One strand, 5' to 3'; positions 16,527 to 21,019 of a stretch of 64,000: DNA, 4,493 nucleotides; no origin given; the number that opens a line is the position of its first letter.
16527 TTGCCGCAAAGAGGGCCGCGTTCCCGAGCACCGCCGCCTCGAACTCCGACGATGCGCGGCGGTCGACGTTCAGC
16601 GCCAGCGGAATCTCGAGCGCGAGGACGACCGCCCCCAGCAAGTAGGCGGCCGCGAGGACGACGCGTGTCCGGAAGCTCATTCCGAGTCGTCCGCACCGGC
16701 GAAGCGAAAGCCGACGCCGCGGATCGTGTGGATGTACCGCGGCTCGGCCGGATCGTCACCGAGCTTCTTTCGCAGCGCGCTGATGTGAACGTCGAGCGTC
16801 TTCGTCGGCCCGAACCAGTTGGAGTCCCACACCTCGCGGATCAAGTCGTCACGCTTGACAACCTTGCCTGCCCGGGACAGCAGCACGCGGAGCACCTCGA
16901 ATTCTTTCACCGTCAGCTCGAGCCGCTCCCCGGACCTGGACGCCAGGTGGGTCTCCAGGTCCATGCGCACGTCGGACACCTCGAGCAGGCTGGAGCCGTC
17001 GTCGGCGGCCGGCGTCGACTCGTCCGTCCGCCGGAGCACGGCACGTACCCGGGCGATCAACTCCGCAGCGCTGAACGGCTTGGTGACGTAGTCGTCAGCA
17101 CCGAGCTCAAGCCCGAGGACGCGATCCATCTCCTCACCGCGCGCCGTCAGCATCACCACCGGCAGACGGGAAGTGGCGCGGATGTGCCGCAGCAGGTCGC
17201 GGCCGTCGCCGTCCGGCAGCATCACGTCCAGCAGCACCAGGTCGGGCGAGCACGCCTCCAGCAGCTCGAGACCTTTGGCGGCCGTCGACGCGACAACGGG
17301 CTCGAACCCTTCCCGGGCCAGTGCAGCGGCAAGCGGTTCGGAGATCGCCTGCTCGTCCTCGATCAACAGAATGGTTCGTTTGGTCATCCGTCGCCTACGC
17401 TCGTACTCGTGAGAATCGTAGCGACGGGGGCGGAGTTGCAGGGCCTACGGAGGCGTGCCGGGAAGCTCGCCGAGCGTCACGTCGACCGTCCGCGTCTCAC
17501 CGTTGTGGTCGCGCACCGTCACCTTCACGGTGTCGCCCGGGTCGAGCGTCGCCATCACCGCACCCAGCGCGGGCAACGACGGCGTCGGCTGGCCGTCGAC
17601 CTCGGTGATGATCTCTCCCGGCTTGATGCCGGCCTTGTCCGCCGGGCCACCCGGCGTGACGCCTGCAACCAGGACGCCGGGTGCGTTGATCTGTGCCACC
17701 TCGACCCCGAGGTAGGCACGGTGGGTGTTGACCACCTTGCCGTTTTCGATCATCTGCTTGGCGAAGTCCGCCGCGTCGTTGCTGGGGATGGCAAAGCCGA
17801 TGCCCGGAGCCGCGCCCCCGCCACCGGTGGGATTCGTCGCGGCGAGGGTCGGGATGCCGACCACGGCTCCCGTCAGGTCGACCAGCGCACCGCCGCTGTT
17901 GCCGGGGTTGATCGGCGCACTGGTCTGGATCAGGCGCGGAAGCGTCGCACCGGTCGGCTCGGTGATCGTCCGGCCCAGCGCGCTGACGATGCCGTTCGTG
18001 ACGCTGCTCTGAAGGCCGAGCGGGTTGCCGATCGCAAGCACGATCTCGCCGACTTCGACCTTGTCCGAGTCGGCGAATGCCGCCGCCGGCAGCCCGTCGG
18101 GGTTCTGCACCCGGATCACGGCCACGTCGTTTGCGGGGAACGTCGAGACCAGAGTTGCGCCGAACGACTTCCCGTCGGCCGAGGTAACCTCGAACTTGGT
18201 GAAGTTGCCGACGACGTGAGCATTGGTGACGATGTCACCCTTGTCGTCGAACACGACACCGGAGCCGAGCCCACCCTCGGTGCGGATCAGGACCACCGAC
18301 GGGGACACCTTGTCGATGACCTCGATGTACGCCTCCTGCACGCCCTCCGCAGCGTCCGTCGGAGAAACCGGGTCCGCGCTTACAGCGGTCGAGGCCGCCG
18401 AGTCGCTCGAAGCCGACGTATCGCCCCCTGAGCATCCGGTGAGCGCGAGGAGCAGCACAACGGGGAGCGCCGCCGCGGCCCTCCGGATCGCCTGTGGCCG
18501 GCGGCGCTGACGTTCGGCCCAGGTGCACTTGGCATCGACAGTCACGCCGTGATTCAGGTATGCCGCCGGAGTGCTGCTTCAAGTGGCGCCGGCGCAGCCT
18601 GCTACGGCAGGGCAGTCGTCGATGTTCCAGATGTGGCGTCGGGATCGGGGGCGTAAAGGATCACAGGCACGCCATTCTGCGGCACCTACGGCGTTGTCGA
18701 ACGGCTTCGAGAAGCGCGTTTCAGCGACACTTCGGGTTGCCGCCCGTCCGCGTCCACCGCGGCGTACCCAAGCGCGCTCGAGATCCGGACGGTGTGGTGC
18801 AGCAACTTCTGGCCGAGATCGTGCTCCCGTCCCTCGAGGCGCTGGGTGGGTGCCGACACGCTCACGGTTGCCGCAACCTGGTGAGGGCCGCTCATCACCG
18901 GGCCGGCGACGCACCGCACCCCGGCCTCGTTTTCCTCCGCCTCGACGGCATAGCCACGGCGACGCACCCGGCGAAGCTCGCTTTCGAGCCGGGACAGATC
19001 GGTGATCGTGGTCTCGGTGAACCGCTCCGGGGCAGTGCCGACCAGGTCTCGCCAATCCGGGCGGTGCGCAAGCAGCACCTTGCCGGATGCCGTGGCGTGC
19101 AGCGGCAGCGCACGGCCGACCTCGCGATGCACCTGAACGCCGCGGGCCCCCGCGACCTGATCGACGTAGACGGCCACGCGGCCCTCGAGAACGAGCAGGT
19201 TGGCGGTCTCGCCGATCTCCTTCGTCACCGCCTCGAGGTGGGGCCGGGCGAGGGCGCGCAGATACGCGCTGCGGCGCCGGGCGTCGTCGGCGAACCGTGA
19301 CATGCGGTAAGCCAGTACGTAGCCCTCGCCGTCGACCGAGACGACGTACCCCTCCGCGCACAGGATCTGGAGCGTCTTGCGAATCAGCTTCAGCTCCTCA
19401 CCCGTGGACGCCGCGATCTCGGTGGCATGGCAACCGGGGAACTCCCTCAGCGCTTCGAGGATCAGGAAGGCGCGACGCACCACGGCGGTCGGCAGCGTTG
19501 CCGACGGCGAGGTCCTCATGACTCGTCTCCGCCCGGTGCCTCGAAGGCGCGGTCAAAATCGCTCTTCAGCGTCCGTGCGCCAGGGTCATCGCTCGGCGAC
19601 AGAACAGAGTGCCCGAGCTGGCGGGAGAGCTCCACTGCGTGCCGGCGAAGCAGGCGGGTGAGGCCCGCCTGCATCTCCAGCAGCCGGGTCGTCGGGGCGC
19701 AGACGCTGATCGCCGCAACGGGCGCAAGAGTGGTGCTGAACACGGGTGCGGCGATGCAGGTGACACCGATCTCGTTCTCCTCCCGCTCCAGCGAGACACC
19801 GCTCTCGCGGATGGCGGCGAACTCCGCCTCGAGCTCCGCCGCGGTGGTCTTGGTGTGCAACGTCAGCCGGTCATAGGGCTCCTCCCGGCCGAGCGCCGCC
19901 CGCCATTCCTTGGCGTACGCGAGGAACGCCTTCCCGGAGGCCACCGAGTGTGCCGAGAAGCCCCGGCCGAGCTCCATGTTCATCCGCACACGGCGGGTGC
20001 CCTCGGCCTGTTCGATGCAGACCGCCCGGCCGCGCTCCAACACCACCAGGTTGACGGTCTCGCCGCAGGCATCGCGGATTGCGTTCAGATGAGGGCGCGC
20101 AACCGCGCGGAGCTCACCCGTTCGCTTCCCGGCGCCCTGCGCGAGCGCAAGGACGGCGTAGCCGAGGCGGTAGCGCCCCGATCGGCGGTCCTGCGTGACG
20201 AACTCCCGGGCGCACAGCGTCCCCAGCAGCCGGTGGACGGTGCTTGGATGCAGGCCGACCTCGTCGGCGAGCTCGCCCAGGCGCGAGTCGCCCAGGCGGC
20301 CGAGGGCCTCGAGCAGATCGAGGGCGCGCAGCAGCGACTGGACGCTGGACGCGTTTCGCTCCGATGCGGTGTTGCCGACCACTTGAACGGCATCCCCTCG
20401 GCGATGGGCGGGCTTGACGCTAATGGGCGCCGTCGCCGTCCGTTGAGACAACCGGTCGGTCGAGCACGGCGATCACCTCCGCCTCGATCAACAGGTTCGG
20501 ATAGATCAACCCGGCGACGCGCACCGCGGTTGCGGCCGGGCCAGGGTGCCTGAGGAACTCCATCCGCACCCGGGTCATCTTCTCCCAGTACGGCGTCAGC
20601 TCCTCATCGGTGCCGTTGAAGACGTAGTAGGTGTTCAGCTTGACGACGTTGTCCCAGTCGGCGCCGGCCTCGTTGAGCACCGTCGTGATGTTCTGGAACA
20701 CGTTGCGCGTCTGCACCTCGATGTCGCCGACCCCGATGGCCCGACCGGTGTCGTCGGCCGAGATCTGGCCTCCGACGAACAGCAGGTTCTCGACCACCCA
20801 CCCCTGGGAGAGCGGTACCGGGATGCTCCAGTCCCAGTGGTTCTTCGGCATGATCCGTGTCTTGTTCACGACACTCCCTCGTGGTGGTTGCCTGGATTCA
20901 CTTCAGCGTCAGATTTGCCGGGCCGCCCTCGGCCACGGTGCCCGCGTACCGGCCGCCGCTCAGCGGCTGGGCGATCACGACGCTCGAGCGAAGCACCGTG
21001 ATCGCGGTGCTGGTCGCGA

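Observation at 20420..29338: Atypical soluble diiron monooxygenase operon with phenol-hydroxylase gene order, NuoE/NuoF-type redox partners, a GroEL-like gene and amidohydrolases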

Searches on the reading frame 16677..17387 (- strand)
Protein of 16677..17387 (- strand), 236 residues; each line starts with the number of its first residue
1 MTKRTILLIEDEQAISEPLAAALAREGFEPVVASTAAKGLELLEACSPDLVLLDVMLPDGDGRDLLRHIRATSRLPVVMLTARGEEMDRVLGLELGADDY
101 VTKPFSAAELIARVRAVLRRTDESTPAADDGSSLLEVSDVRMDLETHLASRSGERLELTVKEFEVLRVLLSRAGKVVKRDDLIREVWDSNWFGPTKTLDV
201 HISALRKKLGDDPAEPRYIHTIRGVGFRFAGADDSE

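Call 5: search_protein_families(library=pfam, proteins=[window:16677-17387:-], max_evalue=0.01)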
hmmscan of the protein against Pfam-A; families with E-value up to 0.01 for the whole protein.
window:16677-17387:- (236 aa): 4 families
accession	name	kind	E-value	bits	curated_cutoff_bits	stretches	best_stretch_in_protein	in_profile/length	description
PF00486.34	Trans_reg_C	-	1.9e-28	98.8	26.2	1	153-229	1-77/77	Transcriptional regulatory protein, C terminal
PF00072.30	Response_reg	-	2.1e-26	92.7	30.2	1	6-115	1-111/111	Response regulator receiver domain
PF21695.3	GlnR_1st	-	0.00084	19.7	27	1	30-116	24-109/111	Transcription regulator GlnR, N-terminal domain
PF23198.2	PDE8A_N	-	0.0084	16.5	29.6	0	5-78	12-86/147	PDE8A-like, N-terminal domain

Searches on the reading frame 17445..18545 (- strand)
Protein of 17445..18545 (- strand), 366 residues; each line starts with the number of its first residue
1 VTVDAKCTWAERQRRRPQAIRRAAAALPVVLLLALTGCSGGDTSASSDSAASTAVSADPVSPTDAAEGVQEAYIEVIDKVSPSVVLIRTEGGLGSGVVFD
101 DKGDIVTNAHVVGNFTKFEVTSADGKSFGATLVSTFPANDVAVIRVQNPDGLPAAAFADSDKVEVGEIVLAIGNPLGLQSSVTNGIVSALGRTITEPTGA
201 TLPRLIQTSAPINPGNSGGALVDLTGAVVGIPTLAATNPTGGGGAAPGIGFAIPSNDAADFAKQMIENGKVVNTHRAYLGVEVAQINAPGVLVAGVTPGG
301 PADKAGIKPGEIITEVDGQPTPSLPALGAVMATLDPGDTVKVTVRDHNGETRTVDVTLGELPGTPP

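Call 5: search_protein_families(library=pfam, proteins=[window:17445-18545:-], max_evalue=0.01)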
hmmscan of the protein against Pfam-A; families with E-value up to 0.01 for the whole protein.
window:17445-18545:- (366 aa): 8 families
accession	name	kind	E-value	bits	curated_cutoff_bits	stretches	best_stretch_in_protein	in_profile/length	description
PF13365.12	Trypsin_2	-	1.9e-32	113.4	27.6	1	94-231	1-144/144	Trypsin-like peptidase domain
PF13180.12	PDZ_2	-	2.6e-15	56.9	27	1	278-358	2-80/80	PDZ domain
PF00595.29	PDZ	-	5.9e-13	49.4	23.2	1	276-344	9-80/81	PDZ domain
PF00089.32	Trypsin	-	8.2e-13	49.1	20.6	1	85-261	16-219/220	Trypsin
PF17820.7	PDZ_6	-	1e-11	44.8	27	1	293-345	2-53/54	PDZ domain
PF12812.13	PDZ_1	-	0.00075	19.9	28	1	285-334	27-75/78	PDZ-like domain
PF24381.1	DUF7537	-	0.00095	19.2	31.7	1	25-147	3-124/258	Family of unknown function (DUF7537)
PF14685.13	PDZ_Tricorn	-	0.0035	17.7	25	1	300-356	31-88/88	Tricorn protease PDZ domain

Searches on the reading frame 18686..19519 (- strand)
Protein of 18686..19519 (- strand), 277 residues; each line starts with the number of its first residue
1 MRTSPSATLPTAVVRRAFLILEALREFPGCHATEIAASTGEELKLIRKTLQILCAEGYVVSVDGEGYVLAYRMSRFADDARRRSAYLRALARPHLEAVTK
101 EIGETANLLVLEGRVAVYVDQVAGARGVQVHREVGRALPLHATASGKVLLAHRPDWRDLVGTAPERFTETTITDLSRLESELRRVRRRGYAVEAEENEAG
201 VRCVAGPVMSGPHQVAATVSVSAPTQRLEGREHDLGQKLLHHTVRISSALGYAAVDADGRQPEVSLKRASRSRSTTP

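Call 5: search_protein_families(library=pfam, proteins=[window:18686-19519:-], max_evalue=0.01)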
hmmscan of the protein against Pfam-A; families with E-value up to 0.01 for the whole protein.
window:18686-19519:- (277 aa): 3 families
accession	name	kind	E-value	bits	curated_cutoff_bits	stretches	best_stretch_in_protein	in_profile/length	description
PF01614.24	IclR_C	-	6.7e-42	143.4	24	1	86-245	8-171/174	Bacterial transcriptional regulator IclR C-terminal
PF02082.26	Rrf2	-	0.0006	20.4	30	1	16-71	10-67/132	Iron-dependent Transcriptional regulator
PF09339.16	HTH_IclR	-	0.0041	17.3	22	0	14-42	2-31/52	IclR helix-turn-helix domain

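Call 54: search_protein_families(library=ncbifam, proteins=[window:18686-19519:-], max_evalue=0.00001)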
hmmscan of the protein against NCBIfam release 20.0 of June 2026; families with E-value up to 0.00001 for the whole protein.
window:18686-19519:- (277 aa): 7 families
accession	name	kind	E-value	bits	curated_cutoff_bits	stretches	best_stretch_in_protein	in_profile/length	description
TIGR02431.1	pcaR_pcaU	subfamily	2.6e-38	131.7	284.75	1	27-231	22-227/248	beta-ketoadipate pathway transcriptional regulators, PcaR/PcaU/PobR family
NF045644.1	TransRegBhcR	equivalog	1.6e-36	126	350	1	14-251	25-266/267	HTH-type transcriptional regulator BhcR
NF011671.1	PRK15090.1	equivalog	2.3e-29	102.4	275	1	12-252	11-255/256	DNA-binding transcriptional regulator KdgR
NF008601.2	PRK11569.1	equivalog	3e-23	82.3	380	1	15-249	30-271/276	glyoxylate bypass operon transcriptional repressor IclR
NF007548.0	PRK10163.1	equivalog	6.3e-20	71.4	406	1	89-253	100-268/271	HTH-type transcriptional repressor AllR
NF007341.0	PRK09834.1-3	equivalog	1.2e-07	31.1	269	1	15-209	11-216/274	DNA-binding transcriptional regulator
NF007342.0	PRK09834.1-4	equivalog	2.1e-06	27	251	1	12-220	12-224/263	DNA-binding transcriptional regulator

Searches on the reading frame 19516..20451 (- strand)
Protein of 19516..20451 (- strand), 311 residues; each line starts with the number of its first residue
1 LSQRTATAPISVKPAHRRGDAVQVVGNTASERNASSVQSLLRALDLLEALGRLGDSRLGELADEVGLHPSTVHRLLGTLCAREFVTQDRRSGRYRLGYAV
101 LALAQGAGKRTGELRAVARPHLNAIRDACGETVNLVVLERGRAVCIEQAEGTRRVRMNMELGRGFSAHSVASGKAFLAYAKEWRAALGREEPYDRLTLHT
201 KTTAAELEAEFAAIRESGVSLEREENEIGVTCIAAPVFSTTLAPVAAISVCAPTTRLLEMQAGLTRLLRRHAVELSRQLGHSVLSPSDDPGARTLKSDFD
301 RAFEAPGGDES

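Call 5: search_protein_families(library=pfam, proteins=[window:19516-20451:-], max_evalue=0.01)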
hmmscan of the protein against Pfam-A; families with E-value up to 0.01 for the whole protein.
window:19516-20451:- (311 aa): 9 families
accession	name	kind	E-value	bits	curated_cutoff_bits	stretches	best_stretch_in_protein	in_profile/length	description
PF01614.24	IclR_C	-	8.2e-37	126.9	24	1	113-277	8-174/174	Bacterial transcriptional regulator IclR C-terminal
PF09339.16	HTH_IclR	-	8e-14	51.6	22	1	39-88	1-51/52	IclR helix-turn-helix domain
PF25213.1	HVO_A0261_N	-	1.1e-05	25.7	35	1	42-96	12-63/86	HVO_A0261 N-terminal domain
PF12802.13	MarR_2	-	1.7e-05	25.4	27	1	43-92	7-59/61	MarR family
PF08100.18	Dimerisation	-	0.0015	18.8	25.6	1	44-96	28-83/93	O-methyltransferase dimerisation domain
PF01047.28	MarR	-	0.002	18.4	24.6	1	44-87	6-49/59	MarR family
PF13412.12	HTH_24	-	0.0027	17.7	21.9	0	46-85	8-47/48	Winged helix-turn-helix DNA-binding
PF13545.12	HTH_Crp_2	-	0.0073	16.7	27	0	60-89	27-56/70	Crp-like helix-turn-helix domain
PF25212.1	HVO_A0114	-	0.0097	16.1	27.6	0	42-89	23-70/84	HVO_A0114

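Call 54: search_protein_families(library=ncbifam, proteins=[window:19516-20382:-], max_evalue=0.00001)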
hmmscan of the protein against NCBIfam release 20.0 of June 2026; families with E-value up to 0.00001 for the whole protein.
window:19516-20382:- (288 aa): 8 families
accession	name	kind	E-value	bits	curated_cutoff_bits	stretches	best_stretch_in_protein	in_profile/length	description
NF045644.1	TransRegBhcR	equivalog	4.1e-48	164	350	1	6-257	14-266/267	HTH-type transcriptional regulator BhcR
NF008601.2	PRK11569.1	equivalog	5e-35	121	380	1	6-255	18-271/276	glyoxylate bypass operon transcriptional repressor IclR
TIGR02431.1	pcaR_pcaU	subfamily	2.7e-32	112.1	284.75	1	12-252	3-244/248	beta-ketoadipate pathway transcriptional regulators, PcaR/PcaU/PobR family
NF011671.1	PRK15090.1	equivalog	9.8e-32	110.2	275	1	8-258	4-255/256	DNA-binding transcriptional regulator KdgR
NF007548.0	PRK10163.1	equivalog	2.6e-25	89.1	406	1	13-257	20-266/271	HTH-type transcriptional repressor AllR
NF007342.0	PRK09834.1-4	equivalog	1.7e-11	43.6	251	1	10-218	7-217/263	DNA-binding transcriptional regulator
NF007341.0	PRK09834.1-3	equivalog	2.4e-09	36.7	269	1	12-103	5-97/274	DNA-binding transcriptional regulator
NF007339.0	PRK09834.1-1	equivalog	5.4e-09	35.7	299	1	6-159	12-165/271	DNA-binding transcriptional regulator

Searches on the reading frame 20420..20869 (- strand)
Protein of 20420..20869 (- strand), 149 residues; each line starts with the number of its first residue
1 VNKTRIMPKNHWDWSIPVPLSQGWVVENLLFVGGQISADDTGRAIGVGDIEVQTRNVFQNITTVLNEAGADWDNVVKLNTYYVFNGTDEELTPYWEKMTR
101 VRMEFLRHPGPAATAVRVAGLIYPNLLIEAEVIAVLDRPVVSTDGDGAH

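Call 4: search_protein_families(library=pfam, proteins=[window:20420-20869:-], max_evalue=0.01)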
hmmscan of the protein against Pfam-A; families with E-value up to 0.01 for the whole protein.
window:20420-20869:- (149 aa): 1 family
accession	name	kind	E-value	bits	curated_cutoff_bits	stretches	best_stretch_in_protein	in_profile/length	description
PF01042.26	Ribonuc_L-PSP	-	2.2e-20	73.3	27.3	1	19-135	10-120/121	Endoribonuclease L-PSP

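Call 8: search_protein_families(library=ncbifam, proteins=[window:20420-20869:-], max_evalue=0.001)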
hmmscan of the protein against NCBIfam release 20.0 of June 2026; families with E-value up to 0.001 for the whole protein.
window:20420-20869:- (149 aa): 2 families
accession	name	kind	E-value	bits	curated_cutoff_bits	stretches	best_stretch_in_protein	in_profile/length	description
TIGR00004.1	TIGR00004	subfamily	1.2e-16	61.1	106.25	1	19-135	15-124/125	Rid family detoxifying hydrolase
TIGR03610.1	RutC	equivalog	6.6e-10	39.2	169.1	1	1-134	1-124/127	pyrimidine utilization protein C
